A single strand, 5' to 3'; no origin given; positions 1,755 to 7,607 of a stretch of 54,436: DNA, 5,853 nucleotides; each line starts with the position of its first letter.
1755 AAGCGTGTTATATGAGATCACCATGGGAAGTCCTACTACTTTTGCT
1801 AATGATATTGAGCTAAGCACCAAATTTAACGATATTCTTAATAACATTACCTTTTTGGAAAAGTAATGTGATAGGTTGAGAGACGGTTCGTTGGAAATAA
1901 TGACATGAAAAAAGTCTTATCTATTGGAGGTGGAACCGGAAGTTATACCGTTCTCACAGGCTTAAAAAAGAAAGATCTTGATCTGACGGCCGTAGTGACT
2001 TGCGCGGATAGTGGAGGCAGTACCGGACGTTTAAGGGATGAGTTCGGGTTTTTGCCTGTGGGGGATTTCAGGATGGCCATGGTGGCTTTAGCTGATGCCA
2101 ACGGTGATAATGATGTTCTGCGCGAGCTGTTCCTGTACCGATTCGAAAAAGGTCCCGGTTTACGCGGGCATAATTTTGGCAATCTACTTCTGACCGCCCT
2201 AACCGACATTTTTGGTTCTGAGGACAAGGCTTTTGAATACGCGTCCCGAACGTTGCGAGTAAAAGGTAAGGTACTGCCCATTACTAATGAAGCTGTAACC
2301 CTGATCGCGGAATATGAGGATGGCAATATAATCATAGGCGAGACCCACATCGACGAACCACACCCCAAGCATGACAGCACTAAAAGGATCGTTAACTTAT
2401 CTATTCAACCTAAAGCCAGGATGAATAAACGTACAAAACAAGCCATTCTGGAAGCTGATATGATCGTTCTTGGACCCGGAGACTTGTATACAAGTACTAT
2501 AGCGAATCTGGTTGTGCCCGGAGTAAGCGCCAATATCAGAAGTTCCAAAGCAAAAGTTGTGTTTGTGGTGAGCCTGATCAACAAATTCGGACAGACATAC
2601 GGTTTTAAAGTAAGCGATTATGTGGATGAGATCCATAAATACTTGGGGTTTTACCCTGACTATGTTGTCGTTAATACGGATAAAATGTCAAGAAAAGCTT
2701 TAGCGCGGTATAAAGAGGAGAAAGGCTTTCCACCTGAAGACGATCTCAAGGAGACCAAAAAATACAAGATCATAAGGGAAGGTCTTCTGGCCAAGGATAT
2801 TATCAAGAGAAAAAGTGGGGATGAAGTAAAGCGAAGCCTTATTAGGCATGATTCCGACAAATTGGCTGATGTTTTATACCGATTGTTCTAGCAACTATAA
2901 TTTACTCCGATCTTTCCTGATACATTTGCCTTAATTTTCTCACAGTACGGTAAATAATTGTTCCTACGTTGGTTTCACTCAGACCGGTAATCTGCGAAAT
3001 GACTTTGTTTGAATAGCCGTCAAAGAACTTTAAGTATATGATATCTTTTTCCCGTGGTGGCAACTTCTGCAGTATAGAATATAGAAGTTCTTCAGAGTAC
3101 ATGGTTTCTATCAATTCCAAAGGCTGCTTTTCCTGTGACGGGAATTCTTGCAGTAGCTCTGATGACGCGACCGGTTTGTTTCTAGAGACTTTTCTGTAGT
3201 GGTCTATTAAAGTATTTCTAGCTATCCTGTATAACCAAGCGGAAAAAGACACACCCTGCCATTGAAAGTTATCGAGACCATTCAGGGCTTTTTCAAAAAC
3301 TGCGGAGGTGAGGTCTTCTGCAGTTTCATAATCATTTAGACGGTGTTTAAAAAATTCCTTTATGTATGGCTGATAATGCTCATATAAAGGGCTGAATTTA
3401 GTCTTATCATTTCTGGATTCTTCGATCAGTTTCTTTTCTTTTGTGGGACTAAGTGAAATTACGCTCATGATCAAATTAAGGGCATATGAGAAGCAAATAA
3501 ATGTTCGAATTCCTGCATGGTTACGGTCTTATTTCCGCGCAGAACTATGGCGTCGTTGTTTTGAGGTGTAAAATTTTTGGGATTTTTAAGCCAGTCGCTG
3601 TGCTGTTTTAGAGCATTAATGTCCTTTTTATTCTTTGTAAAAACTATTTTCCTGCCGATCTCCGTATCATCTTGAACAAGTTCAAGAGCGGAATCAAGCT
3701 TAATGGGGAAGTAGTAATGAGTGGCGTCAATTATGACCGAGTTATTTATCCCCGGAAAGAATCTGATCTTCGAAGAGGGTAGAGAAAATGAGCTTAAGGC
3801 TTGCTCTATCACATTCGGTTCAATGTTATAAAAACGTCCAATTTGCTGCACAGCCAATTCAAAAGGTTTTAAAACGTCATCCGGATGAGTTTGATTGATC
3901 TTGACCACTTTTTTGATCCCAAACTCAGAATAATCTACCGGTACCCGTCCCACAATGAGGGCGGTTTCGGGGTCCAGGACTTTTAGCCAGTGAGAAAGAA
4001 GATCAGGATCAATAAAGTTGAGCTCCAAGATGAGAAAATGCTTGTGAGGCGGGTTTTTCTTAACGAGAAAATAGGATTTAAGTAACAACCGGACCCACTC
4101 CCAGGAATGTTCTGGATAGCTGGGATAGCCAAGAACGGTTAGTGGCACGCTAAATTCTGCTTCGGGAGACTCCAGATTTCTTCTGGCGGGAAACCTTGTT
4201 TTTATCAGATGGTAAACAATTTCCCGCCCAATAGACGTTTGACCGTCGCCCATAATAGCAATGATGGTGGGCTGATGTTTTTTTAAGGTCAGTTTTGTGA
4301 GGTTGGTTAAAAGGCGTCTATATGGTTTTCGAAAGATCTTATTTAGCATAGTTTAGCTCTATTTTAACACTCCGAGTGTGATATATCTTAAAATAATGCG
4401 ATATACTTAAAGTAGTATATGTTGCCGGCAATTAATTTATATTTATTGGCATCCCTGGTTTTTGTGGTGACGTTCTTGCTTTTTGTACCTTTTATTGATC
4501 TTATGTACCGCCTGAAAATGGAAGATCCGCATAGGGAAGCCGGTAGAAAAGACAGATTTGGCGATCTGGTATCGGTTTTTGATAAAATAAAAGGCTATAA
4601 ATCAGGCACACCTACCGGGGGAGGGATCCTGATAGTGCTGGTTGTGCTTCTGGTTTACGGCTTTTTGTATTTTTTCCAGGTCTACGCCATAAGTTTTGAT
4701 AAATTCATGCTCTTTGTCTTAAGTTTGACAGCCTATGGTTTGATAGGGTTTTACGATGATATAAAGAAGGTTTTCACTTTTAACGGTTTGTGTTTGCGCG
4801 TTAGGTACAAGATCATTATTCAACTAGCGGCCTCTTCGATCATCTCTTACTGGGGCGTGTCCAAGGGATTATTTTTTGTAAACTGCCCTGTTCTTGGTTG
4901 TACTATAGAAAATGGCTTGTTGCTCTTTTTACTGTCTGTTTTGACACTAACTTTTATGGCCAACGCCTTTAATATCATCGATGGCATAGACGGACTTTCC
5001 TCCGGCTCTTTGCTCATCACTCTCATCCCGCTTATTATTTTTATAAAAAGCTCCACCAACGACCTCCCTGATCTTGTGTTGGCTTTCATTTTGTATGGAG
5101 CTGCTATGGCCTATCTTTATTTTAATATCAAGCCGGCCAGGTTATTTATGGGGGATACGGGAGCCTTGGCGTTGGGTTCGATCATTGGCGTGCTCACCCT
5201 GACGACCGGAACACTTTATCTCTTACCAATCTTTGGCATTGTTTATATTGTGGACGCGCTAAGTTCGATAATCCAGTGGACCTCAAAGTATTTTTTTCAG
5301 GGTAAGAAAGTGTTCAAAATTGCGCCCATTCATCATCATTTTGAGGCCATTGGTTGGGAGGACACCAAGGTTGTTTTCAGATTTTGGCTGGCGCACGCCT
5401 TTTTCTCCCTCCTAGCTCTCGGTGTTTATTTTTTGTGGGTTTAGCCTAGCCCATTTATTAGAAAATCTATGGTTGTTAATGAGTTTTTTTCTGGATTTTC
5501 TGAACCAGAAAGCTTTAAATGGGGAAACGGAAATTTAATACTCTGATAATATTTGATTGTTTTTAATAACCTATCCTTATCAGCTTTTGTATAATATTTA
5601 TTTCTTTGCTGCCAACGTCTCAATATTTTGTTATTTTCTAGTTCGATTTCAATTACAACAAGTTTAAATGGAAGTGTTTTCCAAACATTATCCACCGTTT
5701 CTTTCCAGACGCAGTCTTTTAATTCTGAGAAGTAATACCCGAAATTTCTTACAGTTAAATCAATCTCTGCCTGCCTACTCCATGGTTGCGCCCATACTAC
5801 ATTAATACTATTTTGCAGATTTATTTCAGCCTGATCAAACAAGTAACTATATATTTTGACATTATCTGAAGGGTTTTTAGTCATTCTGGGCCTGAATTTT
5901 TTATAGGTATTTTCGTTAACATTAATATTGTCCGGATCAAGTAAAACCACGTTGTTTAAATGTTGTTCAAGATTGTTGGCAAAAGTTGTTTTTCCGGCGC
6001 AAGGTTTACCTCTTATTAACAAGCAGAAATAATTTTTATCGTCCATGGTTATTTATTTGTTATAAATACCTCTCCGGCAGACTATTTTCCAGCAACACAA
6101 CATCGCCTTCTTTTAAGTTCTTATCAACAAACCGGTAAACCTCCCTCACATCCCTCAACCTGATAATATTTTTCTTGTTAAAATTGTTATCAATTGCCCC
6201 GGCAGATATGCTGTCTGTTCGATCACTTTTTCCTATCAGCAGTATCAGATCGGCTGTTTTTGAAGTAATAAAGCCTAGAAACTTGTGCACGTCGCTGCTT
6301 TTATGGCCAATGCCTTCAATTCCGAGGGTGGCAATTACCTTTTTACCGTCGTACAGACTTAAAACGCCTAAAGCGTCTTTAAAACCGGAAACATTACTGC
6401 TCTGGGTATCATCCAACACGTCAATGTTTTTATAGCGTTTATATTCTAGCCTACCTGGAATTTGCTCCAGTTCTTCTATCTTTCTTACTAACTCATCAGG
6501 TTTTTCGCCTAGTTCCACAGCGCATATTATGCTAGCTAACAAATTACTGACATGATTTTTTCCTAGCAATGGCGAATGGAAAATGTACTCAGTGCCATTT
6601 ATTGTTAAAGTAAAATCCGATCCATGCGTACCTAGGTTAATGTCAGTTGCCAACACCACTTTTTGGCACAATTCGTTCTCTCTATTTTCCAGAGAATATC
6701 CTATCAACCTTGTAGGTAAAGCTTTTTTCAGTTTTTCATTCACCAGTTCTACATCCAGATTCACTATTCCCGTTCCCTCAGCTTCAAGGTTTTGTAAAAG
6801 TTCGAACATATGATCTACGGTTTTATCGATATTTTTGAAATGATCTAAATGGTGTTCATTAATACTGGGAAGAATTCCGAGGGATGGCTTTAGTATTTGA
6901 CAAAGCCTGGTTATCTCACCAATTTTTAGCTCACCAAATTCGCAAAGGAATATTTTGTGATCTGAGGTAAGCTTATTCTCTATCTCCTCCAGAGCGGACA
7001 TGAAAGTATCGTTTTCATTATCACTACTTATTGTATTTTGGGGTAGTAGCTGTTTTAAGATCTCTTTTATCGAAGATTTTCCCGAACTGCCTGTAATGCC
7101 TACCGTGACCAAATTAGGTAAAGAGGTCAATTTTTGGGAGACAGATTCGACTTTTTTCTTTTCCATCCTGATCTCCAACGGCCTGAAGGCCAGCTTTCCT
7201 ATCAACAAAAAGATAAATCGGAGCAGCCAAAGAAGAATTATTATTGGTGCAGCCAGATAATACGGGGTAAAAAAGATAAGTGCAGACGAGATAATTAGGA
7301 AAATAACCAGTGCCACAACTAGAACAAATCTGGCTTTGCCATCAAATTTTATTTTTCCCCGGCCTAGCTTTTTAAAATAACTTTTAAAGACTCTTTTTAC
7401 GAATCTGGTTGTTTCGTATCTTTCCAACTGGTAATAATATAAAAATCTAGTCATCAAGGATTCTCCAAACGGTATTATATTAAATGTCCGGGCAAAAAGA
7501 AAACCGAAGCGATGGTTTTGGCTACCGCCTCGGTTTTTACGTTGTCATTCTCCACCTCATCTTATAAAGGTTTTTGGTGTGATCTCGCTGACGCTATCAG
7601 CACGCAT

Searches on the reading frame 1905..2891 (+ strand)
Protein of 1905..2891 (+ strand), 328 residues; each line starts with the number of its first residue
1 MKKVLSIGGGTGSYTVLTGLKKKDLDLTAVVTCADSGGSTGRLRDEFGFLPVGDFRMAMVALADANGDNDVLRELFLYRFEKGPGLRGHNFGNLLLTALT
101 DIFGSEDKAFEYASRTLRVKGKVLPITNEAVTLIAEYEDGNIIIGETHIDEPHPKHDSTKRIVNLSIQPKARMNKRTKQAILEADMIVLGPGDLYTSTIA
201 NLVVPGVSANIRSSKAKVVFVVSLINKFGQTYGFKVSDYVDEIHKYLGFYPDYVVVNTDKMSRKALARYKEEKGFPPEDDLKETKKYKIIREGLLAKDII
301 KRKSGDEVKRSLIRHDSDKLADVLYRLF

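Call 9: search_protein_families(library=pfam, proteins=[window:1905-2891:+], max_evalue=0.001)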
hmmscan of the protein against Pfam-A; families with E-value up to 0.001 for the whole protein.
window:1905-2891:+ (328 aa): 1 family
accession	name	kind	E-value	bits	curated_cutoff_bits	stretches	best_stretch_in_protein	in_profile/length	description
PF01933.23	CofD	-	3.3e-81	273.1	30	1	5-289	2-284/290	2-phospho-L-lactate transferase CofD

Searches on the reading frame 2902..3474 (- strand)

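Call 90: search_protein_families(library=ncbifam, proteins=[window:2902-3474:-], max_evalue=0.00001)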
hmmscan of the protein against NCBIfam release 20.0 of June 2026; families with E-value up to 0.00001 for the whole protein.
window:2902-3474:- (190 aa): 77 families (the best 25 are shown)
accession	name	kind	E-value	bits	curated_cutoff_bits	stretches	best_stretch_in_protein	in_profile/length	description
TIGR02952.1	Sig70_famx2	equivalog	1.2e-39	135.9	206.45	1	22-184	8-169/170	ECF subfamily RNA polymerase sigma factor, BldN family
TIGR02937.1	sigma70-ECF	superfamily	1.5e-32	112.5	42.9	1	27-184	3-164/165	sigma-70 family RNA polymerase sigma factor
TIGR02950.1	SigM_subfam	subfamily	5.6e-26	91.3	147.95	1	30-185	5-158/159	RNA polymerase sigma factor, SigM family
TIGR02985.1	Sig70_bacteroi1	subfamily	5.2e-24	85.3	126.4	1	26-183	2-160/162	RNA polymerase sigma-70 factor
NF007215.0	PRK09637.1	equivalog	1.2e-23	84.1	212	1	29-186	5-155/181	RNA polymerase sigma factor SigZ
TIGR02959.1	SigZ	equivalog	5.5e-22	78.4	168.65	1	32-186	2-149/170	RNA polymerase sigma factor SigZ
NF009171.0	PRK12518.1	equivalog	3.5e-20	72.6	208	1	11-188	12-187/191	RNA polymerase sigma factor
NF058625.1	sigma_PG0214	equivalog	6.1e-20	71.6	130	1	30-188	9-164/170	GFO_1088 family ECF-type sigma factor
NF009166.1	PRK12513.1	equivalog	7e-19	68.3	206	1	21-187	18-188/193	RNA polymerase sigma factor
NF007216.0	PRK09638.1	equivalog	1.1e-18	67.6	194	1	11-187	3-176/180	RNA polymerase sigma factor SigY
NF007223.0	PRK09641.1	equivalog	1.2e-18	67.7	209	1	14-186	6-185/187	RNA polymerase sigma factor SigW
NF007220.0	PRK09639.1-5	equivalog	1.7e-18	67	260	1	26-189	4-168/181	RNA polymerase sigma factor SigX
NF004113.0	PRK05602.1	equivalog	1.8e-18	66.9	208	1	20-188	40-204/211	RNA polymerase sigma factor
NF006930.0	PRK09415.1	subfamily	1.9e-18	67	198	1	24-187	15-177/179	RNA polymerase factor sigma C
TIGR02948.1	SigW_bacill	equivalog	2.3e-17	63.7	243.1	1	14-184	6-183/187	RNA polymerase sigma factor SigW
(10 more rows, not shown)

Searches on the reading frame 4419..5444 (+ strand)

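Call 9: search_protein_families(library=pfam, proteins=[window:4419-5444:+], max_evalue=0.001)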
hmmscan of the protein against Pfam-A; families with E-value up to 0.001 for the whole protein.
window:4419-5444:+ (341 aa): 1 family
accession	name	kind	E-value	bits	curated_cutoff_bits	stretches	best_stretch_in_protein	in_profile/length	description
PF00953.26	Glycos_transf_4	-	1.1e-29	103.9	27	1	97-262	2-158/160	Glycosyl transferase family 4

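Call 90: search_protein_families(library=ncbifam, proteins=[window:4419-5444:+], max_evalue=0.00001)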
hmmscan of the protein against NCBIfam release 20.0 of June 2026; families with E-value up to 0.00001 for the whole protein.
window:4419-5444:+ (341 aa): 3 families
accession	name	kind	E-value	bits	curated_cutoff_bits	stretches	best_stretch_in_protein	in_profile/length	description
TIGR00445.1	mraY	equivalog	4e-52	177.7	192.05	1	60-334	31-315/321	phospho-N-acetylmuramoyl-pentapeptide-transferase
NF053644.1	MraY_archaea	equivalog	2.8e-22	79.5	450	1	131-334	153-340/340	pseudomurein biosynthesis MraY family phospho-N-acetylmuramoyl-pentapeptide-transferase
TIGR02380.1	ECA_wecA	exception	2.1e-09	37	326.05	1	64-327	41-299/346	UDP-N-acetylglucosamine--undecaprenyl-phosphate N-acetylglucosaminephosphotransferase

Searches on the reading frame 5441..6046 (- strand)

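Call 9: search_protein_families(library=pfam, proteins=[window:5441-6046:-], max_evalue=0.001)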
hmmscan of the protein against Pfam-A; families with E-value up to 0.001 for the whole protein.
window:5441-6046:- (201 aa): 5 families
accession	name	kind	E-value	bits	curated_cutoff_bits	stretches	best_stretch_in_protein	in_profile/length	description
PF13671.12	AAA_33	-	2.7e-10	41.1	27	1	10-160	3-133/143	AAA domain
PF08433.16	KTI12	-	6.2e-05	23.1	22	1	9-50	4-49/271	Chromatin associated protein KTI12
PF13238.12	AAA_18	-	0.0001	23.2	29.4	1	10-149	2-112/128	AAA domain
PF01712.25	dNK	-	0.00067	19.9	27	0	11-164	3-159/203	Deoxynucleoside kinase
PF06414.18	Zeta_toxin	-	0.0009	19.2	22.3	0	9-42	19-55/199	Zeta toxin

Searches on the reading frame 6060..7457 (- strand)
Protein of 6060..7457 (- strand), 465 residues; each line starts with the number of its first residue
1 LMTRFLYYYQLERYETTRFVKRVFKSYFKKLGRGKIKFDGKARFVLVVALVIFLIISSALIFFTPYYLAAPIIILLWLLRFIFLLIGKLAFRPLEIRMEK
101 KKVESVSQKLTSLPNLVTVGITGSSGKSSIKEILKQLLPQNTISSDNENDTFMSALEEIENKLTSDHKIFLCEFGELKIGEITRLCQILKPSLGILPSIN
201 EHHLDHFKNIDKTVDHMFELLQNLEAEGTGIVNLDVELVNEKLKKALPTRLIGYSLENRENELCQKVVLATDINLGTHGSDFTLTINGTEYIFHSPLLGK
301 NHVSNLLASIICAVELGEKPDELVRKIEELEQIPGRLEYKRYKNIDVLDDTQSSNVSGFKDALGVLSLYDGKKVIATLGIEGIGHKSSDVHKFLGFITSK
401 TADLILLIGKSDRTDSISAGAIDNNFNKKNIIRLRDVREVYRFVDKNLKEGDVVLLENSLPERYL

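Call 9: search_protein_families(library=pfam, proteins=[window:6060-7457:-], max_evalue=0.001)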
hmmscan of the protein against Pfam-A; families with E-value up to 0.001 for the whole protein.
window:6060-7457:- (465 aa): 2 families
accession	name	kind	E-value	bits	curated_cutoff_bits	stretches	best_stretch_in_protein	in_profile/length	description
PF08245.18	Mur_ligase_M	-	2.4e-28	99.9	24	1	121-313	1-200/200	Mur ligase middle domain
PF02875.26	Mur_ligase_C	-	2.8e-07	31.8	28.4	1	335-456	1-123/127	Mur ligase, glutamate ligase domain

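Call 90: search_protein_families(library=ncbifam, proteins=[window:6060-7457:-], max_evalue=0.00001)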
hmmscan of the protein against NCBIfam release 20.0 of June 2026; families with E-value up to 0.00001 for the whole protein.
window:6060-7457:- (465 aa): 15 families
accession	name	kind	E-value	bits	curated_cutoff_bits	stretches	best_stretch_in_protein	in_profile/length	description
TIGR01143.1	murF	subfamily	6.6e-44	150.5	288.6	1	115-457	73-404/418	UDP-N-acetylmuramoyl-tripeptide--D-alanyl-D-alanine ligase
NF008896.0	PRK11929.1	equivalog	1.7e-35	122.2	1023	1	115-457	603-942/965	bifunctional UDP-N-acetylmuramoyl-L-alanyl-D-glutamate--2,6-diaminopimelate ligase MurE/UDP-N-acetylmuramoyl-tripeptide--D-alanyl-D-alanine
NF008041.0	PRK10773.1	equivalog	3.3e-27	95.3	551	1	118-432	102-414/453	UDP-N-acetylmuramoyl-tripeptide--D-alanyl-D-alanine ligase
NF008897.0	PRK11930.1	equivalog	3.4e-24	84.9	804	1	115-417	106-401/822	bifunctional UDP-N-acetylmuramoyl-tripeptide:D-alanyl-D-alanine ligase/alanine racemase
TIGR01085.1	murE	subfamily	4.1e-21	75.4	257.3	1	193-456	180-443/472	UDP-N-acetylmuramyl-tripeptide synthetase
NF001126.0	PRK00139.1-4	equivalog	3.8e-19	68.6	373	1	192-407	195-401/486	UDP-N-acetylmuramoyl-L-alanyl-D-glutamate--2,6-diaminopimelate ligase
NF001123.0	PRK00139.1-1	equivalog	2.9e-18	65.8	586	1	190-456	196-461/493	UDP-N-acetylmuramoyl-L-alanyl-D-glutamate--2,6-diaminopimelate ligase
TIGR01087.1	murD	equivalog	4.6e-17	62.2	211.95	1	116-456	104-415/441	UDP-N-acetylmuramoyl-L-alanine--D-glutamate ligase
NF001124.0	PRK00139.1-2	equivalog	1.1e-16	60.7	476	1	197-455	205-463/500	UDP-N-acetylmuramoyl-L-alanyl-D-glutamate--2,6-diaminopimelate ligase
TIGR01082.1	murC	equivalog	4.8e-15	55.6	335.1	1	118-455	102-434/449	UDP-N-acetylmuramate--L-alanine ligase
NF010693.0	PRK14093.1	equivalog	1.8e-14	53.3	544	1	119-409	111-408/479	UDP-N-acetylmuramoylalanyl-D-glutamyl-2,6-diaminopimelate--D-alanyl-D-alanine ligase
NF053645.1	pMurC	equivalog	4e-11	42.3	560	0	266-366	286-385/492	pseudomurein biosynthesis peptide ligase pMurC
NF010628.0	PRK14022.1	equivalog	7.9e-09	34.7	536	1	194-406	204-399/483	UDP-N-acetylmuramoyl-L-alanyl-D-glutamate--L-lysine ligase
NF053646.1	pMurD1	equivalog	1.3e-06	27.4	610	1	103-455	96-437/465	pseudomurein biosynthesis peptide ligase pMurD1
NF033197.0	F430_CfbE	equivalog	3.1e-06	26.4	250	0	287-368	256-338/430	coenzyme F430 synthase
